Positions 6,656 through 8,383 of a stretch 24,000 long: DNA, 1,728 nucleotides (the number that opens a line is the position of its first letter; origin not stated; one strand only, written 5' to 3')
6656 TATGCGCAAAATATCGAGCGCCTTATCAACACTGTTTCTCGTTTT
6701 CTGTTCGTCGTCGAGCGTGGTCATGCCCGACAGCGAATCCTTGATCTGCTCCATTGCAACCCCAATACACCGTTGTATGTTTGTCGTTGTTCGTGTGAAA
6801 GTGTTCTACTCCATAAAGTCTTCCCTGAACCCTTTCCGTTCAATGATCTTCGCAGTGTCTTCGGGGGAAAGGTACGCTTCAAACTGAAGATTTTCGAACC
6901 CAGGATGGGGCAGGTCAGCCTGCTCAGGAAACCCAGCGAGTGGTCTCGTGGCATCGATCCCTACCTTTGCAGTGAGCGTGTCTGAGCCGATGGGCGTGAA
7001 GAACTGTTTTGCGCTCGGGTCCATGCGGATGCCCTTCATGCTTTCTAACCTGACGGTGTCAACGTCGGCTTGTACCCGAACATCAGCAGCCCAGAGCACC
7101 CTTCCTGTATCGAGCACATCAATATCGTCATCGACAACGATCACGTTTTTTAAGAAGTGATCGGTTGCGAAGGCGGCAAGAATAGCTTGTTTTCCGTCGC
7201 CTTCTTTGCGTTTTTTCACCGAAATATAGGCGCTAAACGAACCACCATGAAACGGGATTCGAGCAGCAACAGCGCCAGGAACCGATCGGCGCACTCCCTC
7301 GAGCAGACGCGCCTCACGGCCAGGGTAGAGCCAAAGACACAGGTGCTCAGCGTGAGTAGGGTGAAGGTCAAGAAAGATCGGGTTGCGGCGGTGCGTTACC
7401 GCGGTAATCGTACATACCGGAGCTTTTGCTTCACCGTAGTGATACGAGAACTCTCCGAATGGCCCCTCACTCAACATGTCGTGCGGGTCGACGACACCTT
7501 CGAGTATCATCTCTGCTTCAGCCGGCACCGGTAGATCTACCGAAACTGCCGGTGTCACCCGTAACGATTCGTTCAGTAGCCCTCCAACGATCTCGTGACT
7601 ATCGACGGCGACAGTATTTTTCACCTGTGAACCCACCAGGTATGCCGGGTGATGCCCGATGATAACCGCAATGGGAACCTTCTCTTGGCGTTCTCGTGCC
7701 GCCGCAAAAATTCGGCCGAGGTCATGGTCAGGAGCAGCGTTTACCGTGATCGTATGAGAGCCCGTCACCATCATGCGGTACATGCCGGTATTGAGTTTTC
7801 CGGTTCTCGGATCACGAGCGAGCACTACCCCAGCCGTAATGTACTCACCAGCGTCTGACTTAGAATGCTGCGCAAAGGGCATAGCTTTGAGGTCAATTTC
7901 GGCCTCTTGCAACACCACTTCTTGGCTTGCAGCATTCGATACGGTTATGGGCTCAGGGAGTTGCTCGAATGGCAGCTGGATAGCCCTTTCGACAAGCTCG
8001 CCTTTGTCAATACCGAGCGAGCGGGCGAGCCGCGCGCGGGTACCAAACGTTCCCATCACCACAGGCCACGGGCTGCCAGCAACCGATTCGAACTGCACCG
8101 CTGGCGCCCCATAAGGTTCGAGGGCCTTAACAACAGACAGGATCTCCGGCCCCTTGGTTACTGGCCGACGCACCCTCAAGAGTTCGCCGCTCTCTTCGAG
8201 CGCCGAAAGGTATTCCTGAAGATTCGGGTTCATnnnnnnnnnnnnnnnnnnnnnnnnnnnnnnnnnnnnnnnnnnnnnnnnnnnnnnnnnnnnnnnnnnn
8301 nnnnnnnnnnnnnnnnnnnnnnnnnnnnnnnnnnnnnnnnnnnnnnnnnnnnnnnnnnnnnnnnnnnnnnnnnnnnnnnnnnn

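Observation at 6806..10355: HAL-type MIO lyase operonic with a UbiD/UbiX prFMN decarboxylase pair: candidate urocanate decarboxylation route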

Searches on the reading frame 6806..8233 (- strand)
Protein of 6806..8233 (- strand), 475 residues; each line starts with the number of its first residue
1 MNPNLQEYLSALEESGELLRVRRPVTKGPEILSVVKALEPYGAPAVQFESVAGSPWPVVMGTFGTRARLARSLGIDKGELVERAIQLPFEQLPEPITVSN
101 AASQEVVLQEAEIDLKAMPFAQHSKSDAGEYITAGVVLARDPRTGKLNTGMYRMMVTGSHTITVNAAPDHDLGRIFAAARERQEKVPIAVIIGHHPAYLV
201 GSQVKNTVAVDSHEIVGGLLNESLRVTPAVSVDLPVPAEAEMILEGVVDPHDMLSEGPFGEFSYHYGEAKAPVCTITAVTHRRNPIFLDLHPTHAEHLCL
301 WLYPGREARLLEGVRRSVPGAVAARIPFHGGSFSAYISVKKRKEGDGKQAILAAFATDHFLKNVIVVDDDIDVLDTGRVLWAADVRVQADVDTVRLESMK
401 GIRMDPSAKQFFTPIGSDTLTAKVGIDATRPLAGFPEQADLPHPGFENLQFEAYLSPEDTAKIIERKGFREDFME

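Call 4: search_protein_families(library=pfam, proteins=[window:6806-8233:-])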
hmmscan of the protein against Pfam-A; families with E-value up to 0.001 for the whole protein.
window:6806-8233:- (475 aa): 3 families
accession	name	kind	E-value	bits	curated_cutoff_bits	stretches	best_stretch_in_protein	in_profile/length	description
PF01977.22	UbiD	-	4.4e-54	183.2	23.3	1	99-290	6-201/206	3-octaprenyl-4-hydroxybenzoate carboxy-lyase Rift-related domain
PF20696.2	UbiD_C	-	2e-24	86.5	24.2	1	306-428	8-127/127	3-octaprenyl-4-hydroxybenzoate carboxy-lyase C-terminal domain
PF20695.2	UbiD_N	-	1.1e-15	57.9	24.3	1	9-85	1-75/78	3-octaprenyl-4-hydroxybenzoate carboxy-lyase N-terminal domain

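Call 5: search_protein_families(library=ncbifam, proteins=[window:6806-8233:-])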
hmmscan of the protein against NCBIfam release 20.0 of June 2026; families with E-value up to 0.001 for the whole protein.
window:6806-8233:- (475 aa): 7 families
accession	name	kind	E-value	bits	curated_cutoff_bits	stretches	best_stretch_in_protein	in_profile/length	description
TIGR00148.1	TIGR00148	subfamily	1.5e-91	307.3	244.85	1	5-430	1-437/438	UbiD family decarboxylase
NF041204.1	VdcC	exception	4.1e-77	259.6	650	1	4-434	3-441/467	non-oxidative hydroxyarylic acid decarboxylases subunit C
TIGR03701.1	mena_SCO4490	equivalog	8.1e-57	192.9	495.9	2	95-399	109-417/433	menaquinone biosynthesis decarboxylase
NF008175.0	PRK10922.1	equivalog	2.2e-43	148.5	788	2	98-431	125-458/497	4-hydroxy-3-polyprenylbenzoate decarboxylase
TIGR02724.1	phenyl_P_beta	equivalog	9.7e-43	146.2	468.95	1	6-431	4-442/472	phenylphosphate carboxylase subunit beta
NF041219.1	BagN_FevL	exception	1.7e-29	102.7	1000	1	4-287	19-320/502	bagremycin/ferroverdin biosynthesis UbiD family decarboxylase BagN/FevL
TIGR02723.1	phenyl_P_alpha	equivalog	9.1e-26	90.5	564.6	1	4-392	9-409/485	phenylphosphate carboxylase subunit alpha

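Call 9: find_related_loci(query=window:6806-8233:-, collection=genome_contigs, flank=10000)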
Query window:6806-8233:- (475 aa) in genome_contigs; peptide patterns used: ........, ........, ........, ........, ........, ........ (x = any residue, [..] = any of these).
71 stretches matched a pattern; 12 encode a relative of the query (tblastn E <= 1e-3); 11 distinct loci.
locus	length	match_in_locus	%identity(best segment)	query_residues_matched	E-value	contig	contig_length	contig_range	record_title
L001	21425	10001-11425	95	1-475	0e+0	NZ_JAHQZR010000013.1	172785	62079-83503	Leucobacter chinensis strain NC76-1 contig14, whole genome shotgun sequence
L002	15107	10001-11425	67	1-475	0e+0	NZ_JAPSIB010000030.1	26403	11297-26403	MAG: Brevibacterium sp. isolate RM44_bin.014 NODE_889_length_26403_cov_55.944893, whole genome shotgun sequence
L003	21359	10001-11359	61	4-456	4e-170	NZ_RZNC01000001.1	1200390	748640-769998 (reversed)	Labedella populi strain 8H24J-4-2 scaffold_0, whole genome shotgun sequence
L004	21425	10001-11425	56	4-475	2e-162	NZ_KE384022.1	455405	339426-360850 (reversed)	Propionicicella superfundia DSM 22317 G555DRAFT_scaffold00003.3, whole genome shotgun sequence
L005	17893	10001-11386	58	4-463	4e-158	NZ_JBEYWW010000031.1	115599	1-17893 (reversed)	Microbispora sp. NPDC046933 NPDC046933_14_F8.ctg-0031, whole genome shotgun sequence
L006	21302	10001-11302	60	30-463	2e-158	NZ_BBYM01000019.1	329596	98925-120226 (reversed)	Microtetraspora niveoalba strain NBRC 15239, whole genome shotgun sequence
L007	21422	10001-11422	56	4-475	2e-157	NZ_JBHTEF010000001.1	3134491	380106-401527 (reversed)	Schaalia naturae strain CCUG 56698 tig00000001, whole genome shotgun sequence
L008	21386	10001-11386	58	4-463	8e-158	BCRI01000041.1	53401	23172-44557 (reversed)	Sphaerimonospora mesophila NBRC 14179 = JCM 3151 DNA, contig: MME01S_CON0039_0001, whole genome shotgun sequence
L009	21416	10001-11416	54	3-471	1e-166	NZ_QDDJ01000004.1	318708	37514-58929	Ornithinimicrobium cavernae strain KCTC 49018 s.30183_Contig4, whole genome shotgun sequence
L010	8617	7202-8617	56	3-471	5e-164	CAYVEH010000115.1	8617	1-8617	MAG TPA_asm: uncultured Ornithinimicrobium sp. isolate SRP187154_co1_242 genome assembly, contig: NODE_11981_length_8617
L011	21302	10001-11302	59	30-463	5e-156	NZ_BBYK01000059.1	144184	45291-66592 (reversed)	Microtetraspora fusca strain NBRC 13915, whole genome shotgun sequence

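Call 10: find_homologous_proteins(query=window:6806-8233:-)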
Query window:6806-8233:- (475 aa): 4293 proteins with E <= 0.001 among 8000 candidates; the best 120 are listed.
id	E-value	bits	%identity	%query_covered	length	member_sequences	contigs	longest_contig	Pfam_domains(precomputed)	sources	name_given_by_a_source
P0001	0.0e+0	1032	97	100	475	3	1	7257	PF20696.3,PF01977.23,PF20695.3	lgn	-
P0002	2.0e-231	787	73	100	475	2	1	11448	PF20696.3,PF01977.23,PF20695.3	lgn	-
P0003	2.0e-224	764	71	100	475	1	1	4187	PF20696.3,PF01977.23,PF20695.3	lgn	-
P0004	5.7e-212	723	68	100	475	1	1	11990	PF20696.3,PF01977.23,PF20695.3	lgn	-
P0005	7.0e-212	722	67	100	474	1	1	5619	PF20696.3,PF01977.23,PF20695.3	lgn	-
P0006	2.6e-208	711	69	96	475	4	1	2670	PF20696.3,PF01977.23,PF20695.3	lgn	-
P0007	2.3e-207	708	68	97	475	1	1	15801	PF20696.3,PF01977.23,PF20695.3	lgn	-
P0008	1.1e-206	705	65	99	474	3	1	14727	PF20696.3,PF01977.23,PF20695.3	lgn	-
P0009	1.0e-204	699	65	100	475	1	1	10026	PF20696.3,PF01977.23,PF20695.3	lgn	-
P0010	1.6e-204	698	69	96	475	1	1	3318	PF20696.3,PF01977.23,PF20695.3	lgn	-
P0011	1.5e-202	692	65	100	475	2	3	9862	PF20696.3,PF01977.23,PF20695.3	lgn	-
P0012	2.2e-197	675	64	96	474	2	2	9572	PF20696.3,PF01977.23,PF20695.3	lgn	-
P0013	3.5e-197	674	65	97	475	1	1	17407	PF20696.3,PF01977.23,PF20695.3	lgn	-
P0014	1.4e-193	662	62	99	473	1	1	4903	PF20696.3,PF01977.23,PF20695.3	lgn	-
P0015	2.6e-190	651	64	97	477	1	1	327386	PF20696.3,PF01977.23,PF20695.3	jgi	jgi:2,5-furandicarboxylate decarboxylase 1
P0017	1.1e-185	636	64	95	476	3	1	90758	PF20696.3,PF01977.23,PF20695.3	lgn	-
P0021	8.6e-180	617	59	100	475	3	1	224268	PF20696.3,PF01977.23,PF20695.3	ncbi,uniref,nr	ncbi:UbiD family decarboxylase [Curtobacterium sp. MCBD17_019]|uniref:UbiD family decarboxylase n=1 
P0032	1.1e-165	570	56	99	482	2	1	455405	PF20696.3,PF01977.23,PF20695.3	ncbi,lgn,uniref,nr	ncbi:UbiD family decarboxylase [Propionicicella superfundia]|uniref:UbiD family decarboxylase n=1 Ta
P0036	1.7e-162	560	55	99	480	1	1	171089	PF20696.3,PF01977.23,PF20695.3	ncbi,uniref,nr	ncbi:UbiD family decarboxylase [Ornithinimicrobium faecis]|uniref:UbiD family decarboxylase n=1 Tax=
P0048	2.3e-159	549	57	97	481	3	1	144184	PF20696.3,PF01977.23,PF20695.3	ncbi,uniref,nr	ncbi:UbiD family decarboxylase [Microtetraspora fusca]|uniref:UbiD family decarboxylase n=1 Tax=Micr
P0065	3.8e-117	410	45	96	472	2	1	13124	PF20696.3,PF01977.23,PF20695.3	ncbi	-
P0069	3.7e-111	390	41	96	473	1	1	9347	PF20696.3,PF01977.23,PF20695.3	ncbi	-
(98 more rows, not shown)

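Call 12: search_solved_structures(query=window:6806-8233:-, max_evalue=1e-10, show_alignments=2)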
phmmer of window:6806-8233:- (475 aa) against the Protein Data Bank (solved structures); distinct sequences matched with E-value up to 1e-10: 40.
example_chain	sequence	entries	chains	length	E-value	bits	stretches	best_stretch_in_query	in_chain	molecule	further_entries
6h6v_A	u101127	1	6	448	2.4e-71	244.3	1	2-455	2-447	3-polyprenyl-4-hydroxybenzoate decarboxylase and related decarboxylases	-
6h6x_B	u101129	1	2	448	2e-70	241.2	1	2-455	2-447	3-polyprenyl-4-hydroxybenzoate decarboxylase and related decarboxylases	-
7p9q_A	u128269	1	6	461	1.5e-49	172.5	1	2-432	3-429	AnInD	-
7ae4_A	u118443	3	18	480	1e-41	146.6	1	4-437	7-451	Phenolic acid decarboxylase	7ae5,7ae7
2idb_A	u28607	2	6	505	2.1e-40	142.3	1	4-434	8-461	3-octaprenyl-4-hydroxybenzoate carboxy-lyase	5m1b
5m1c_A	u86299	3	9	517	2.4e-40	142.1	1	4-434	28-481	3-octaprenyl-4-hydroxybenzoate carboxy-lyase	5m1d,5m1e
5ny5_A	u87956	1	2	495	1.2e-36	129.9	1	42-433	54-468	3,4-dihydroxybenzoate decarboxylase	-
5o3n_A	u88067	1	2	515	1.4e-36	129.7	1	42-433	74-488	3,4-dihydroxybenzoate decarboxylase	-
5o3m_A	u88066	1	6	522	2.6e-36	128.8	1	43-433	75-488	Protocatechuate decarboxylase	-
7pda_A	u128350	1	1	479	7.8e-33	117.3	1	41-433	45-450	UbiD family decarboxylase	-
9gqr_A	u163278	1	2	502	1.3e-27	100.1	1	6-409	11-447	decarboxylase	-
7nf0_A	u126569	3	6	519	7.9e-24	87.6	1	6-406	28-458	Ferulic acid decarboxylase 1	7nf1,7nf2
4s13_A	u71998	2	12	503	2.7e-22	82.6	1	7-406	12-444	Ferulic acid decarboxylase 1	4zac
7ney_A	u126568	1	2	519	3.3e-22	82.3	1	7-406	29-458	Ferulic acid decarboxylase 1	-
8y64_A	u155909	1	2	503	5.1e-22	81.7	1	7-401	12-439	Ferulic acid decarboxylase 1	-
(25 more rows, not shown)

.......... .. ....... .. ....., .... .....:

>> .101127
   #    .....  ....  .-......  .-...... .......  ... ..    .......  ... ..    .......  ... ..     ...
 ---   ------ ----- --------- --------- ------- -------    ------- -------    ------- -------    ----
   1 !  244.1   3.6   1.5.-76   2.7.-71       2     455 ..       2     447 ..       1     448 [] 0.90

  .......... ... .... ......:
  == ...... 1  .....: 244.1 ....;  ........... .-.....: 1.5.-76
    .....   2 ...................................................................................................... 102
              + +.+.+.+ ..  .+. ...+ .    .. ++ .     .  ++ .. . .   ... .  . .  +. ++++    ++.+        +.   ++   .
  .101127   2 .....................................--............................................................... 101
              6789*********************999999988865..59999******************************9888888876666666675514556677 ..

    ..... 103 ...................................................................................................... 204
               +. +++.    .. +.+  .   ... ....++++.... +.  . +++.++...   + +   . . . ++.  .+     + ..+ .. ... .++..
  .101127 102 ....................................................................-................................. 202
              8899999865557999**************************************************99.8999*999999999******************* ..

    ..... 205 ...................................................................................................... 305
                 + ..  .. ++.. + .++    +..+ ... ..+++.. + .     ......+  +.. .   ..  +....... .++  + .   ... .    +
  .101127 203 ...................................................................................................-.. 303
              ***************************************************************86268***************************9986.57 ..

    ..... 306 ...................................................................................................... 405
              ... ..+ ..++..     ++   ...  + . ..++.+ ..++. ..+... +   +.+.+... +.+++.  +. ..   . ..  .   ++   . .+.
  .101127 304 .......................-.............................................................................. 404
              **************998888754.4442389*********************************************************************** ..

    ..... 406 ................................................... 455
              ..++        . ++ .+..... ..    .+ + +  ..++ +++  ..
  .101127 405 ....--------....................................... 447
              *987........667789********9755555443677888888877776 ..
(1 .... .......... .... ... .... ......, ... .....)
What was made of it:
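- On Fdc1/TtnD/BagN-type acrylic-acid decarboxylases: Fdc1 scores 72-88 bits and TtnD 79.5, against HmfF at 244 (call 12).
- Closest known: Fdc1/Pad1 with PAL or TAL, and the BagA-BagM-BagN. Different: It is far below the BagN cutoff (103 against 1000) (calls 5, 12).
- Fdc1 and TtnD score about 80 (call 12).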

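Call 14: find_encoding_contigs(protein=P0032, flank=10000, max_places=2)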
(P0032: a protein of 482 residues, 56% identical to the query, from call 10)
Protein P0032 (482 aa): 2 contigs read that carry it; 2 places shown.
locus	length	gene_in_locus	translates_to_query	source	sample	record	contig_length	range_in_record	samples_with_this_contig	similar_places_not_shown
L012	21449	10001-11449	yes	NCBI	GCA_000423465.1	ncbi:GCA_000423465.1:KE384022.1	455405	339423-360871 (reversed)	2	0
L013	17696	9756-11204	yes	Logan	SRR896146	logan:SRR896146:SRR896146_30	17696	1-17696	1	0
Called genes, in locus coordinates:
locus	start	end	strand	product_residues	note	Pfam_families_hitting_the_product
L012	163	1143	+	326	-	PF04208:MtrA, PF14251:PterinBD-DUF4346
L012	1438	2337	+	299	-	PF00497:SBP_bac_3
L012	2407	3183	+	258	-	PF17645:Amdase, PF01177:Asp_Glu_race (weak)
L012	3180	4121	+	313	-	PF00528:BPD_transp_1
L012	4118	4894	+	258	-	PF02463:SMC_N (weak), PF00005:ABC_tran, PF13304:AAA_21 (weak)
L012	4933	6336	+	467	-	PF07992:Pyr_redox_2 (faint), PF01266:DAO, PF12831:FAD_oxidored (faint)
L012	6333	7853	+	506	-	PF00171:Aldedh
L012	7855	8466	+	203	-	PF02441:Flavoprotein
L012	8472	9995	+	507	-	PF00221:Lyase_aromatic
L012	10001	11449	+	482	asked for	PF20695:UbiD_N, PF01977:UbiD, PF20696:UbiD_C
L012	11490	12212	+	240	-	PF09339:HTH_IclR, PF01614:IclR_C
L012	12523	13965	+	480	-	-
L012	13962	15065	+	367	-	-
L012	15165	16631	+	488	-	PF05697:Trigger_N, PF05698:Trigger_C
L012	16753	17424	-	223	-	PF01551:Peptidase_M23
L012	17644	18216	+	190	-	PF00574:CLP_protease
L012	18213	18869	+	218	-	PF00574:CLP_protease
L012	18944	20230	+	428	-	PF06689:zf-C4_ClpX, PF01078:Mg_chelatase (faint), PF00004:AAA, PF07724:AAA_2, PF07728:AAA_5 (weak), PF10431:ClpB_D2-small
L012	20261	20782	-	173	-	PF11259:DUF3060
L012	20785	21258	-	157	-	PF13845:Septum_form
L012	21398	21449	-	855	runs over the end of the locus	PF00133:tRNA-synt_1, PF09334:tRNA-synt_1g, PF08264:Anticodon_1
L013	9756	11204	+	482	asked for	PF20695:UbiD_N, PF01977:UbiD, PF20696:UbiD_C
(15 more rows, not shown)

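Call 15: find_encoding_contigs(protein=P0021, flank=10000, max_places=2)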
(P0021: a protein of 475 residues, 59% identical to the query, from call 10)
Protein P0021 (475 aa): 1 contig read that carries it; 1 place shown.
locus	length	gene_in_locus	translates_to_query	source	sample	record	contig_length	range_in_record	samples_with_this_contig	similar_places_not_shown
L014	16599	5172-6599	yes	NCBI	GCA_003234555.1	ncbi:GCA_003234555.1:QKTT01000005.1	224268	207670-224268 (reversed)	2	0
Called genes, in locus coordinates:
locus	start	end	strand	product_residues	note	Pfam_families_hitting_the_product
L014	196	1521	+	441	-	PF01266:DAO, PF12831:FAD_oxidored (faint)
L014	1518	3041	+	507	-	PF00171:Aldedh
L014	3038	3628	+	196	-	PF02441:Flavoprotein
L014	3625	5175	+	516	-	PF00221:Lyase_aromatic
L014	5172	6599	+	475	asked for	PF20695:UbiD_N, PF01977:UbiD, PF20696:UbiD_C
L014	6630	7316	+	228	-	PF09339:HTH_IclR, PF01614:IclR_C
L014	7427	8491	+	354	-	PF00356:LacI, PF00532:Peripla_BP_1, PF13407:Peripla_BP_4, PF13377:Peripla_BP_3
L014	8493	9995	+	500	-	PF00005:ABC_tran, PF13304:AAA_21 (faint), PF00005:ABC_tran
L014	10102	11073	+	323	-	PF02653:BPD_transp_2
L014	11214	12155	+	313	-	PF00532:Peripla_BP_1, PF13407:Peripla_BP_4, PF13458:Peripla_BP_6 (weak), PF13377:Peripla_BP_3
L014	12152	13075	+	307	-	PF00294:PfkB, PF08543:Phos_pyr_kin (weak)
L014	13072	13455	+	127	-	PF05025:RbsD_FucU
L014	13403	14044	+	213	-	PF00583:Acetyltransf_1, PF13508:Acetyltransf_7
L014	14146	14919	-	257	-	PF09339:HTH_IclR, PF12802:MarR_2 (faint), PF12840:HTH_20 (weak), PF01614:IclR_C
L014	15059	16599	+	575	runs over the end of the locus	PF17391:Urocanase_N, PF01175:Urocanase, PF17392:Urocanase_C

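Call 26: find_encoding_contigs(protein=P0048, flank=10000, max_places=1)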
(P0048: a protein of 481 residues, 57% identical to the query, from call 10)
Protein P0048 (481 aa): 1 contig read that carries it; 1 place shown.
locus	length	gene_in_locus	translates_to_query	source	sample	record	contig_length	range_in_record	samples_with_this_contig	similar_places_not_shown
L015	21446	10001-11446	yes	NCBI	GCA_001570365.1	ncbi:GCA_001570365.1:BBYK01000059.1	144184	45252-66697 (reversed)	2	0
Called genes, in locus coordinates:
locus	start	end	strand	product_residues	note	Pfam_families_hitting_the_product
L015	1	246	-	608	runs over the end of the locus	PF05922:Inhibitor_I9, PF00082:Peptidase_S8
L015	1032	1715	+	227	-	PF09339:HTH_IclR (weak), PF01614:IclR_C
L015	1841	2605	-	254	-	PF02463:SMC_N, PF00005:ABC_tran, PF13304:AAA_21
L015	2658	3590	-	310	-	PF00528:BPD_transp_1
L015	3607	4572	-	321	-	PF00497:SBP_bac_3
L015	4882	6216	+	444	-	PF07992:Pyr_redox_2 (faint), PF01266:DAO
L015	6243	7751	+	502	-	PF00171:Aldedh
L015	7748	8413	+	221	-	PF02441:Flavoprotein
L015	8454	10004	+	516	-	PF00221:Lyase_aromatic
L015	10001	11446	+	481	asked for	PF20695:UbiD_N, PF01977:UbiD, PF20696:UbiD_C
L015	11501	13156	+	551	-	PF17391:Urocanase_N, PF01175:Urocanase, PF17392:Urocanase_C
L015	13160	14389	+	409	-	PF01546:Peptidase_M20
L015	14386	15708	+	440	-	PF01979:Amidohydro_1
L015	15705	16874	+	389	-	PF07969:Amidohydro_3 (weak), PF01979:Amidohydro_1, PF07969:Amidohydro_3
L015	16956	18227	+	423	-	PF01966:HD, PF13286:HD_assoc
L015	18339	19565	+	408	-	PF00890:FAD_binding_2 (faint), PF01266:DAO (faint), PF05834:Lycopene_cycl (faint), PF07992:Pyr_redox_2, PF13450:NAD_binding_8 (faint), PF13738:Pyr_redox_3 (weak), PF00070:Pyr_redox, PF14759:Reductase_C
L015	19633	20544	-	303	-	PF01551:Peptidase_M23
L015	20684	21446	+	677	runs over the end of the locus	-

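Call 27: find_encoding_contigs(protein=P0036, flank=10000, max_places=1)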
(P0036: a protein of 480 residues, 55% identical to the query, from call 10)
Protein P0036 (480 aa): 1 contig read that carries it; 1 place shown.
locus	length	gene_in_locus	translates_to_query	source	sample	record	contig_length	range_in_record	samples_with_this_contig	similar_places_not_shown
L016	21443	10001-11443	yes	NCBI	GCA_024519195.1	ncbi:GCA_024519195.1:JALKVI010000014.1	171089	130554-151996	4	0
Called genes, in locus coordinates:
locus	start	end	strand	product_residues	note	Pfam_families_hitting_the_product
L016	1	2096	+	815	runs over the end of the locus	PF02463:SMC_N (weak), PF13166:AAA_13 (faint), PF13175:AAA_15 (weak), PF13476:AAA_23, PF13304:AAA_21 (faint), PF02463:SMC_N (weak)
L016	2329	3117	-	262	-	PF00005:ABC_tran, PF02463:SMC_N, PF13304:AAA_21 (weak)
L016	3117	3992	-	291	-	PF00528:BPD_transp_1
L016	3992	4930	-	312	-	PF00497:SBP_bac_3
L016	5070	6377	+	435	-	PF00070:Pyr_redox (faint), PF00890:FAD_binding_2 (weak), PF01266:DAO, PF01494:FAD_binding_3 (faint), PF03486:HI0933_like (faint), PF07992:Pyr_redox_2 (faint), PF12831:FAD_oxidored (faint), PF13450:NAD_binding_8 (weak)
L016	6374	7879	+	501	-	PF00171:Aldedh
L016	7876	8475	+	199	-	PF02441:Flavoprotein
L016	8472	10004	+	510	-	PF00221:Lyase_aromatic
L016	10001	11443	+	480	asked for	PF20695:UbiD_N, PF01977:UbiD, PF20696:UbiD_C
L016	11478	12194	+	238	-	PF09339:HTH_IclR, PF01614:IclR_C (weak)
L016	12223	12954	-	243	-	PF00392:GntR, PF07729:FCD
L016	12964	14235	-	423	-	PF02515:CoA_transf_3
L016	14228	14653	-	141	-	PF02310:B12-binding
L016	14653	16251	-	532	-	PF01642:MM_CoA_mutase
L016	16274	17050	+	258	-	PF00378:ECH_1, PF16113:ECH_2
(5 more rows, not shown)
